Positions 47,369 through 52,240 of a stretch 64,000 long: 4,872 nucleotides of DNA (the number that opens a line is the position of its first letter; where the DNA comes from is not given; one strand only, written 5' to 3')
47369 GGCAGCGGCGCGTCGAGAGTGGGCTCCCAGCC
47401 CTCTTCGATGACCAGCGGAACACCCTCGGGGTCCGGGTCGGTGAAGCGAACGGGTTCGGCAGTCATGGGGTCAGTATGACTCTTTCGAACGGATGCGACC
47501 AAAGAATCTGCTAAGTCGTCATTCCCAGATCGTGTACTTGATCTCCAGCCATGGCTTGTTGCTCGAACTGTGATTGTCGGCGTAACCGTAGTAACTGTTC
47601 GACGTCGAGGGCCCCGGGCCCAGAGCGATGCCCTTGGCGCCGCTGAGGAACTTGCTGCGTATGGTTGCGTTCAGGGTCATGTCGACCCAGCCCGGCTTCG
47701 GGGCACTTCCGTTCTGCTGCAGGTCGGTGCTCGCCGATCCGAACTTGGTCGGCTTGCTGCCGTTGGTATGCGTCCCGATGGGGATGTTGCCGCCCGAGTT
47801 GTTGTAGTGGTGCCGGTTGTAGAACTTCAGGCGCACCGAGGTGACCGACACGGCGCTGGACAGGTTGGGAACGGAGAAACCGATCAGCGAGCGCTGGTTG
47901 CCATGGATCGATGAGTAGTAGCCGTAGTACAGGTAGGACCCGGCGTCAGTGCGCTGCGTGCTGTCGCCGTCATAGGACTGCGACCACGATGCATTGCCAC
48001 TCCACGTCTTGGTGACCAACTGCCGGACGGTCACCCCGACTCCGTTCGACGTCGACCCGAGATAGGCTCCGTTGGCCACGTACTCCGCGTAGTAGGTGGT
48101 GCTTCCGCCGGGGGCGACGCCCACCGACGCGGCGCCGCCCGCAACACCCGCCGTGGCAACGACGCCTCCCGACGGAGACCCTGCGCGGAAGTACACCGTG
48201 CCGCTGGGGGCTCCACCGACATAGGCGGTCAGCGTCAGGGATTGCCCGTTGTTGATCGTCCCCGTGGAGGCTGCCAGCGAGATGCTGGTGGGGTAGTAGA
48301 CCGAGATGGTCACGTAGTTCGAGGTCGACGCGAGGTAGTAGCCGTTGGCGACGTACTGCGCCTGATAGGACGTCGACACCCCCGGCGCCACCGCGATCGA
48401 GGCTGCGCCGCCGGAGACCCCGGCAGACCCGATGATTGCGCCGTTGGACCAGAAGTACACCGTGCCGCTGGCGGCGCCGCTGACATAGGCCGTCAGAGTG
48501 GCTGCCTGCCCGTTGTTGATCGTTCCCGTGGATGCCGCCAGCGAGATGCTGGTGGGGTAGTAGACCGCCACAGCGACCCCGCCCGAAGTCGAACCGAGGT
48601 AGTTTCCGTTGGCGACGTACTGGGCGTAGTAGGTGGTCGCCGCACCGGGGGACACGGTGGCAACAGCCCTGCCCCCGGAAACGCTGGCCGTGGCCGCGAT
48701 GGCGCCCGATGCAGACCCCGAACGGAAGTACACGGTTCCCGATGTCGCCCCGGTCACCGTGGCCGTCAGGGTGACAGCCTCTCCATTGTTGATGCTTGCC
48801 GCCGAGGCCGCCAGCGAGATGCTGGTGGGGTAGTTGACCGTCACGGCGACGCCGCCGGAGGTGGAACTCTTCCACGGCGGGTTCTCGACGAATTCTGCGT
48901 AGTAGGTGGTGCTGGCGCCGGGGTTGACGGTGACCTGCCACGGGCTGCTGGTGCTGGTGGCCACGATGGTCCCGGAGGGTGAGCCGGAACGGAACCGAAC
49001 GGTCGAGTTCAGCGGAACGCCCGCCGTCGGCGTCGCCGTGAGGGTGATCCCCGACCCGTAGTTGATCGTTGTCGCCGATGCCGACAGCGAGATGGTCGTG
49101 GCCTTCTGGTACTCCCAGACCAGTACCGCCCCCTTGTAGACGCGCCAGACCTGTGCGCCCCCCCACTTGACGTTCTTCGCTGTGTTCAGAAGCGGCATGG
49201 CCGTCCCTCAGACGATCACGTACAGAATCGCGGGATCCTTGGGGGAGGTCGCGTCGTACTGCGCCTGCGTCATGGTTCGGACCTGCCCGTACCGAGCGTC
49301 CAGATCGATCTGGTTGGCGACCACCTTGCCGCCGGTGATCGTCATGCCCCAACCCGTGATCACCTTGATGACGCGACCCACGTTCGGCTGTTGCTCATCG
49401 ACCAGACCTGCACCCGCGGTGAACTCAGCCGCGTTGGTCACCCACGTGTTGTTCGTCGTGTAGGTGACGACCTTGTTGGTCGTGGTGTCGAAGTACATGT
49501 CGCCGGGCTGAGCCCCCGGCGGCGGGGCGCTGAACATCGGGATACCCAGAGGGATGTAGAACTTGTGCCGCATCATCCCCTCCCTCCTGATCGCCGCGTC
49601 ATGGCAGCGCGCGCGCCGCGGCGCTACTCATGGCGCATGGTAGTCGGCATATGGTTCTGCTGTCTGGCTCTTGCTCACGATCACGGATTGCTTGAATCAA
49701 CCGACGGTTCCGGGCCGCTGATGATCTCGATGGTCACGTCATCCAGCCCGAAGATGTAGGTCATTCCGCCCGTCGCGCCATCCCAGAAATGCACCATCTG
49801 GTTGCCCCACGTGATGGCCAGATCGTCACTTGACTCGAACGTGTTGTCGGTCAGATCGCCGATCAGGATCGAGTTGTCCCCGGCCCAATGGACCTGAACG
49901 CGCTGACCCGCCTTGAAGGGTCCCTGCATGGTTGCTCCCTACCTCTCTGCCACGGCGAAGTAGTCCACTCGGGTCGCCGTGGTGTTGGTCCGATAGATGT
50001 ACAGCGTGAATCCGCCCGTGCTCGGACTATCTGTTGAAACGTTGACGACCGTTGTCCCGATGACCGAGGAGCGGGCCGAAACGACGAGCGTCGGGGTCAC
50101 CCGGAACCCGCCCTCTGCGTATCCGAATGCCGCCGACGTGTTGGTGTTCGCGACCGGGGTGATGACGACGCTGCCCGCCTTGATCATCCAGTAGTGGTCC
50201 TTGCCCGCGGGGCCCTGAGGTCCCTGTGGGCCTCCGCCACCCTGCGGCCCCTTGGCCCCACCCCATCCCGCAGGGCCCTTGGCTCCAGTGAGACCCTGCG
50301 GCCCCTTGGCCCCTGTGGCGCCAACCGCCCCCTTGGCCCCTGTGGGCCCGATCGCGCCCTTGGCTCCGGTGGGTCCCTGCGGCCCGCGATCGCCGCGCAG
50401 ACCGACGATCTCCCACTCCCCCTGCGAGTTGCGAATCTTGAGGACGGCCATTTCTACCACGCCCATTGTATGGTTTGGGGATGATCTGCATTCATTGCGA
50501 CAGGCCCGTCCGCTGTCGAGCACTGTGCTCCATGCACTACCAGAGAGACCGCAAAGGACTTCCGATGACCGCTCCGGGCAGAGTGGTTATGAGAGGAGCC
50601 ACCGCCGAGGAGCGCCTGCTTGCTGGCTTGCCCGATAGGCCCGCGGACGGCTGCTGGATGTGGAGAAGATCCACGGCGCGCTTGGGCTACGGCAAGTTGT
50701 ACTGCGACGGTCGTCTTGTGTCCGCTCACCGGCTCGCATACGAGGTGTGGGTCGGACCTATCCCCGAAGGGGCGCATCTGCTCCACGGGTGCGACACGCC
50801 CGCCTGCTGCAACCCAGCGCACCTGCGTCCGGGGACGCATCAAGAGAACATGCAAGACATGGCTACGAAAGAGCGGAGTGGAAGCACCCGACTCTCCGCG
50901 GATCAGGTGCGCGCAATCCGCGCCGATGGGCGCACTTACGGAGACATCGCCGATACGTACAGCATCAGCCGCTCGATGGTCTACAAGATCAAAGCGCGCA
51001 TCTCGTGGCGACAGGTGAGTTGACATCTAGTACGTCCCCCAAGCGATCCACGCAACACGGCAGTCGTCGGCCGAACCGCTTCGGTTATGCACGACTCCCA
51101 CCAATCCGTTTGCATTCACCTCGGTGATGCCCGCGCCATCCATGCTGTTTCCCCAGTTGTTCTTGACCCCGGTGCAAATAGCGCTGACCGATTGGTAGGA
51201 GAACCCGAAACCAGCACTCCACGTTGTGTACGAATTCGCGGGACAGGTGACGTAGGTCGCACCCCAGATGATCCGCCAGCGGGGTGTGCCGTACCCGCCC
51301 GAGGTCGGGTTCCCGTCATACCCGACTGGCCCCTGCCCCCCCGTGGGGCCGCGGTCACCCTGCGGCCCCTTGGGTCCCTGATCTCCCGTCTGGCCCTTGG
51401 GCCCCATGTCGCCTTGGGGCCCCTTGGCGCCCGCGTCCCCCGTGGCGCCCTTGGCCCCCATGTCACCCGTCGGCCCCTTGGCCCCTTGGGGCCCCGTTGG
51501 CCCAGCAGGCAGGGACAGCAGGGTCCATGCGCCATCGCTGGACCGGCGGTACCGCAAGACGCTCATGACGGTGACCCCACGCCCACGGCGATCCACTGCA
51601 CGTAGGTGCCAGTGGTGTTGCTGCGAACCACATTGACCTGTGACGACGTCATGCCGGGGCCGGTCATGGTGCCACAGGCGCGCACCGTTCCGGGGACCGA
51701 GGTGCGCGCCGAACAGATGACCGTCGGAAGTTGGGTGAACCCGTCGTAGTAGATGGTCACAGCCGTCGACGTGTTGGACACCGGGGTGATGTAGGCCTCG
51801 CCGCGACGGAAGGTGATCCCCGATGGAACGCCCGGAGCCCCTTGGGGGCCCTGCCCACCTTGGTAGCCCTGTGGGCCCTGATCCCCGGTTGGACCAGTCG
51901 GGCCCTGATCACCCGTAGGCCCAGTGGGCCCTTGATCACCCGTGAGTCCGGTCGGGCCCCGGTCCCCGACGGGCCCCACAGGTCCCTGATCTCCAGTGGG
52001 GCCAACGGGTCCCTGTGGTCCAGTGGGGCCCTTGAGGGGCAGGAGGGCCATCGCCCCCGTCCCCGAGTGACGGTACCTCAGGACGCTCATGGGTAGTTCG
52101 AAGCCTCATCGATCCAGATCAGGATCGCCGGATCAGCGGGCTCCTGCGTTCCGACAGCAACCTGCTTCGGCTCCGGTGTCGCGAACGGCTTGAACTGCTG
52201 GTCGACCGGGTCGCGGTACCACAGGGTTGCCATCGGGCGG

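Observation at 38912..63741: About 25 kb cluster of at least 12 paralogous tail-fibre-like genes sharing one N-terminal anchor motif, including three anchor-only mini-ORFs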

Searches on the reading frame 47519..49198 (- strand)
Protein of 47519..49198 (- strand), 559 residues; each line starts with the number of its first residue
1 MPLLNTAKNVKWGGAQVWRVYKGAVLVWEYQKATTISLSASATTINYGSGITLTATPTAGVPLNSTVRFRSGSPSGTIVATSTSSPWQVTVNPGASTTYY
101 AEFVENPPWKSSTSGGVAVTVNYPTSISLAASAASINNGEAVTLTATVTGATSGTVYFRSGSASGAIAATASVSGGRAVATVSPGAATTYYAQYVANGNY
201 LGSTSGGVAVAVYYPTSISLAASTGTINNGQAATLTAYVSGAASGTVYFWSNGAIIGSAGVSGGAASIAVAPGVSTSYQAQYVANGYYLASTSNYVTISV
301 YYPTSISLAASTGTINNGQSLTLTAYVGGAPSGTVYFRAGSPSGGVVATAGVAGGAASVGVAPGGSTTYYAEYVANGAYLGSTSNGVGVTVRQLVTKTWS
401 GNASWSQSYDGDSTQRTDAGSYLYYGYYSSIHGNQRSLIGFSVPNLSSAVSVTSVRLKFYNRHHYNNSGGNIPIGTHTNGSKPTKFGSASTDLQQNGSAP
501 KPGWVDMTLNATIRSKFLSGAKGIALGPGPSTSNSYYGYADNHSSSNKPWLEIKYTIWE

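Call 12: search_protein_families(library=pfam, proteins=[window:47519-49198:-], max_evalue=0.001)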
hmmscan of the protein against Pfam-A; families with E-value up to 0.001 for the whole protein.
window:47519-49198:- (559 aa): 3 families
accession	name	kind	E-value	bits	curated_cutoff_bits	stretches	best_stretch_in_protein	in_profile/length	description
PF16640.11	Big_3_5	-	4.4e-20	72.5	35.5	3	130-212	2-87/88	Bacterial Ig-like domain (group 3)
PF16397.10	DUF5006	-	0.00066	19.3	34.1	0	283-327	126-171/263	Domain of unknown function (DUF5006)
PF13927.12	Ig_3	-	0.00095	20.1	30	0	127-163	4-40/78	Immunoglobulin domain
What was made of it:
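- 47519..49198 (-): 559 aa protein with four Ig-like Big_3_5 repeats (273-nt period) and an unknown C-terminal domain. Probably structural or adhesive. Pfam Big_3_5 E = 4.4e-20 (call 12).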

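Call 37: search_protein_families(library=phrogs, proteins=[window:47519-49198:-], max_evalue=0.0001)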
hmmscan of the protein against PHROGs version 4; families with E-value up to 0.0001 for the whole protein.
window:47519-49198:- (559 aa): 0 families

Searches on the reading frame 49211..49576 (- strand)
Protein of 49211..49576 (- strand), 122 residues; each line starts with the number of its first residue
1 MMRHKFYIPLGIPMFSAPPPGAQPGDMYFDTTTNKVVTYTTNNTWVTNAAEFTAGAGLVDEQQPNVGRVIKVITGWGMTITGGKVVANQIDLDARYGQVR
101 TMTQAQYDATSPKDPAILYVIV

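Call 52: search_protein_families(library=pfam, proteins=[window:49211-49576:-], max_evalue=1)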
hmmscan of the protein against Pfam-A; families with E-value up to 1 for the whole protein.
window:49211-49576:- (122 aa): 3 families
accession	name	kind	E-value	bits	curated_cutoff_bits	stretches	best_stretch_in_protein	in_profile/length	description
PF24243.1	Phage_tail_C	-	2.4e-08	33.6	23.7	1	99-122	3-26/26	Phage tail tip domain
PF08727.16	P3A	-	0.22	11.4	22.3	1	7-49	5-46/59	Poliovirus 3A protein like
PF04369.19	Lactococcin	-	0.39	11.3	23.1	1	23-49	30-56/60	Lactococcin-like family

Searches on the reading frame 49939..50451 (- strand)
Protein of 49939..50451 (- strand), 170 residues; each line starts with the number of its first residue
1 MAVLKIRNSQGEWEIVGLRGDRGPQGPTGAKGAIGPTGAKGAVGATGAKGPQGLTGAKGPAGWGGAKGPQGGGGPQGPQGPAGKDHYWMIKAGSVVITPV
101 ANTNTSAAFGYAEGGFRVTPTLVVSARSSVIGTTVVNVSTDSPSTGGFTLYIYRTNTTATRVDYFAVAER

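Call 8: search_protein_families(library=pfam, proteins=[window:49939-50451:-], max_evalue=0.01)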
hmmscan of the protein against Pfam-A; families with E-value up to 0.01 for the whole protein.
window:49939-50451:- (170 aa): 1 family
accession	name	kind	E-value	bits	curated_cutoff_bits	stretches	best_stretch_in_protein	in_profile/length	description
PF01391.23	Collagen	-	3.7e-10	39.8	27.2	2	17-65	4-52/60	Collagen triple helix repeat (20 copies)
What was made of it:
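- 49939..50451 (-): g49939, 170 aa, 'chain C'. Anchor one residue shorter (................), 22-23 triplets with Lys at Y every third triplet (net charge +6), and a lectin-like head. Pfam Collagen 39.8 bits (call 8).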

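Call 9: search_protein_families(library=phrogs, proteins=[window:49939-50451:-], max_evalue=0.01)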
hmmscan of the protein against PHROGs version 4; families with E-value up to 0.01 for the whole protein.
window:49939-50451:- (170 aa): 37 families (the best 25 are shown)
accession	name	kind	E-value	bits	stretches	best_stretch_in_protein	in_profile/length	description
phrog_366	-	tail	4.6e-15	57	1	11-124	309-399/474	tail fiber protein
phrog_17587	-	tail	1.3e-13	51.3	1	17-88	354-425/641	tail fiber protein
phrog_6320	-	tail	3.3e-13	50.3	1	11-83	101-176/745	tail fiber protein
phrog_5073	-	tail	7.6e-13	49.3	1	12-85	253-362/519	tail fiber protein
phrog_819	-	tail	3.2e-12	46.4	1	10-85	513-588/1024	tail protein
phrog_38806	-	unknown function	9.7e-12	45.8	1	17-160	70-202/285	-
phrog_26654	-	unknown function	1e-09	39.2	1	17-101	79-166/360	-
phrog_8745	-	tail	2.2e-09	36.2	1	16-89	1415-1488/1803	tail fiber protein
phrog_32123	-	unknown function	3.5e-09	36.5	1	14-87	233-309/532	-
phrog_34255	-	unknown function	1.4e-08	34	1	16-161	374-516/1044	-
phrog_29268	-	unknown function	4.4e-08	32.7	1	11-83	460-532/653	-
phrog_28263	-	tail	8.5e-08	30.9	1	16-166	1094-1227/1400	tail fiber protein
phrog_3420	-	unknown function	3e-07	29.4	1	14-127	219-333/929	-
phrog_36982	-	unknown function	3.3e-07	29.5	1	16-120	247-354/944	-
phrog_10972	-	tail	1.6e-06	28.9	1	12-92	152-232/343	tail fiber protein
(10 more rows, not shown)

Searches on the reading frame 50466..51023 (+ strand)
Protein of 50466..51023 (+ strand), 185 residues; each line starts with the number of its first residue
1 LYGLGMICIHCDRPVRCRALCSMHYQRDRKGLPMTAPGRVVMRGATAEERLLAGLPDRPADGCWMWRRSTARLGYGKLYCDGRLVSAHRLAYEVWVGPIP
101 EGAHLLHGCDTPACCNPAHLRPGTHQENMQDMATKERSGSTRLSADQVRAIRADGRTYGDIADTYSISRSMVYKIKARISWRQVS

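Call 52: search_protein_families(library=pfam, proteins=[window:50466-51023:+], max_evalue=1)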
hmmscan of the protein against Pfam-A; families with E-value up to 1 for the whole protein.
window:50466-51023:+ (185 aa): 6 families
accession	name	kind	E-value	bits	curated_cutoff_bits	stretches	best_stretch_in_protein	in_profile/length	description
PF13392.12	HNH_3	-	1.8e-11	43.9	24.8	1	87-130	3-46/46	HNH endonuclease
PF02796.21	HTH_7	-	0.00013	22.5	23.8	1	144-177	10-43/45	Helix-turn-helix domain of resolvase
PF05551.17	zf-His_Me_endon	-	0.011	16.4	27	1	102-132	64-94/131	Zinc-binding loop region of homing endonuclease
PF13384.12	HTH_23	-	0.042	14.1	24.6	1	152-178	15-40/50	Homeodomain-like domain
PF04545.22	Sigma70_r4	-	0.061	13.3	24.1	1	154-178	19-43/50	Sigma-70, region 4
PF13518.12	HTH_28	-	0.15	12.6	25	1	153-178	10-35/52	Helix-turn-helix domain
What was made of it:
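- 50466..51023 (+): HNH_3 homing-type endonuclease with a helix-turn-helix, on the opposite strand, inserted between collagen chains A and C. Pfam HNH_3 E = 1.8e-11 (call 52).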

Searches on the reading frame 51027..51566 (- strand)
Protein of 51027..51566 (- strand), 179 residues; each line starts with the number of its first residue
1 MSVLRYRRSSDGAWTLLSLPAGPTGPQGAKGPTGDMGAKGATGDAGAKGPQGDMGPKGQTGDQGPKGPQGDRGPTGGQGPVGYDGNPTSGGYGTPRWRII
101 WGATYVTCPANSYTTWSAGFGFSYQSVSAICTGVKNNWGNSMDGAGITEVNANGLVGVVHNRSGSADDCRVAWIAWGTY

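Call 8: search_protein_families(library=pfam, proteins=[window:51027-51566:-], max_evalue=0.01)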
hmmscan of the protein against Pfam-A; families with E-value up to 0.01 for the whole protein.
window:51027-51566:- (179 aa): 1 family
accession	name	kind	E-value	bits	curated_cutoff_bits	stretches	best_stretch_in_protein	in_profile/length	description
PF01391.23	Collagen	-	4.4e-13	49.2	27.2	2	21-73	3-55/60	Collagen triple helix repeat (20 copies)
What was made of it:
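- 51027..51566 (-): g51027, 179 aa, 'chain A'. Anchor, 22 triplets with Lys at Y of 3, 6, 9, 12 and 15 and Asp at X of 5, 8, 11, 14 and 17 (net charge 0), and a head of the A type. Pfam Collagen 49.2 bits (call 8).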

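Call 9: search_protein_families(library=phrogs, proteins=[window:51027-51566:-], max_evalue=0.01)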
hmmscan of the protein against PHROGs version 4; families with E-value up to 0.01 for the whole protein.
window:51027-51566:- (179 aa): 32 families (the best 25 are shown)
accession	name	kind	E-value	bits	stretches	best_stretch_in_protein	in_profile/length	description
phrog_5073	-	tail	1.1e-19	71.9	1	20-89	295-364/519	tail fiber protein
phrog_6320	-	tail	5.2e-19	69.5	1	8-93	69-155/745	tail fiber protein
phrog_366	-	tail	1.5e-15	58.6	1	20-103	313-388/474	tail fiber protein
phrog_8745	-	tail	1.8e-13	49.8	1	22-91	1410-1479/1803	tail fiber protein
phrog_819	-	tail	2.3e-13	50.2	1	20-88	506-574/1024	tail protein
phrog_17587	-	tail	6.2e-11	42.4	1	12-99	340-426/641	tail fiber protein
phrog_26654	-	unknown function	8.1e-11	42.9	1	20-140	86-205/360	-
phrog_38806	-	unknown function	3.3e-09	37.5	1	22-89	73-140/285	-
phrog_32123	-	unknown function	6.5e-08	32.3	1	22-86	233-300/532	-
phrog_10972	-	tail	7.8e-08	33.2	2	21-56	159-194/343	tail fiber protein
phrog_30509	-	tail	9.3e-08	32.5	1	19-90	42-116/254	collagen like minor tail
phrog_38766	-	head and packaging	1.7e-07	31.1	1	22-111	85-175/478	virion structural protein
phrog_33406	-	tail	3.7e-07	29.8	1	22-91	185-254/651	tail fiber protein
phrog_18350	-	tail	7.8e-07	30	2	10-62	145-197/253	tail fiber protein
phrog_3420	-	unknown function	8.8e-07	27.8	1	21-91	291-363/929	-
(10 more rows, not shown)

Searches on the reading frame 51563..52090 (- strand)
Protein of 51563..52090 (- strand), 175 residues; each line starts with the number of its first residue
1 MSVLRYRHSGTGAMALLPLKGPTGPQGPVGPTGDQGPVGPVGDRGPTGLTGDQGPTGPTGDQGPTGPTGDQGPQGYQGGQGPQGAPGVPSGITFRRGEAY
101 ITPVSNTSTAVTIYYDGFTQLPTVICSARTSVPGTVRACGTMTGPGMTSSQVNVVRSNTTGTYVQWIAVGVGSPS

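Call 8: search_protein_families(library=pfam, proteins=[window:51563-52090:-], max_evalue=0.01)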
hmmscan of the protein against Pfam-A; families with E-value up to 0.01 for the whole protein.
window:51563-52090:- (175 aa): 1 family
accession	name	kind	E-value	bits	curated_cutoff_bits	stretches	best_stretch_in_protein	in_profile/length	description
PF01391.23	Collagen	-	1.9e-09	37.6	27.2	1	30-86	1-57/60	Collagen triple helix repeat (20 copies)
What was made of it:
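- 51563..52090 (-): g51563, 175 aa, 'chain B'. Degenerate anchor, 23 GXY triplets with Asp at X of triplets 5, 8, 11, 14 and 17 (net charge -4), and an 86-aa H-type-lectin-like head. Pfam Collagen 37.6 bits (call 8).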

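Call 9: search_protein_families(library=phrogs, proteins=[window:51563-52090:-], max_evalue=0.01)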
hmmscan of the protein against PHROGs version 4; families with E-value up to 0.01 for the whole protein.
window:51563-52090:- (175 aa): 39 families (the best 25 are shown)
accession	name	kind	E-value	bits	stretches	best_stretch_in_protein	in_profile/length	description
phrog_5073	-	tail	2.6e-22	80.5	1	20-91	263-333/519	tail fiber protein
phrog_366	-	tail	2.3e-17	64.6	1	20-111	317-409/474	tail fiber protein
phrog_6320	-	tail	3.6e-16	60.1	1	20-92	109-183/745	tail fiber protein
phrog_819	-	tail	2.5e-15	56.7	1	20-87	510-580/1024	tail protein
phrog_8745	-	tail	1.4e-14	53.5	1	20-119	1409-1508/1803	tail fiber protein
phrog_10972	-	tail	4.8e-10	40.4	2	45-98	157-212/343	tail fiber protein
phrog_17587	-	tail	6.8e-10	39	1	20-87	353-420/641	tail fiber protein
phrog_38806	-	unknown function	1.2e-09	39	1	20-88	66-143/285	-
phrog_18350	-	tail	2.3e-08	35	2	47-99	156-209/253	tail fiber protein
phrog_3449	-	tail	3.2e-08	33.3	2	47-138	38-125/549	tail collar protein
phrog_30509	-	tail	7e-07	29.6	1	18-159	39-180/254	collagen like minor tail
phrog_33406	-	tail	1.6e-06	27.8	1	19-90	183-251/651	tail fiber protein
phrog_29268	-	unknown function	2e-06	27.3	1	12-130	439-555/653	-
phrog_3420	-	unknown function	2.1e-06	26.6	1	18-151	222-356/929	-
phrog_1806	-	tail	2.9e-06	27.8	1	19-97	137-227/276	collagen like minor tail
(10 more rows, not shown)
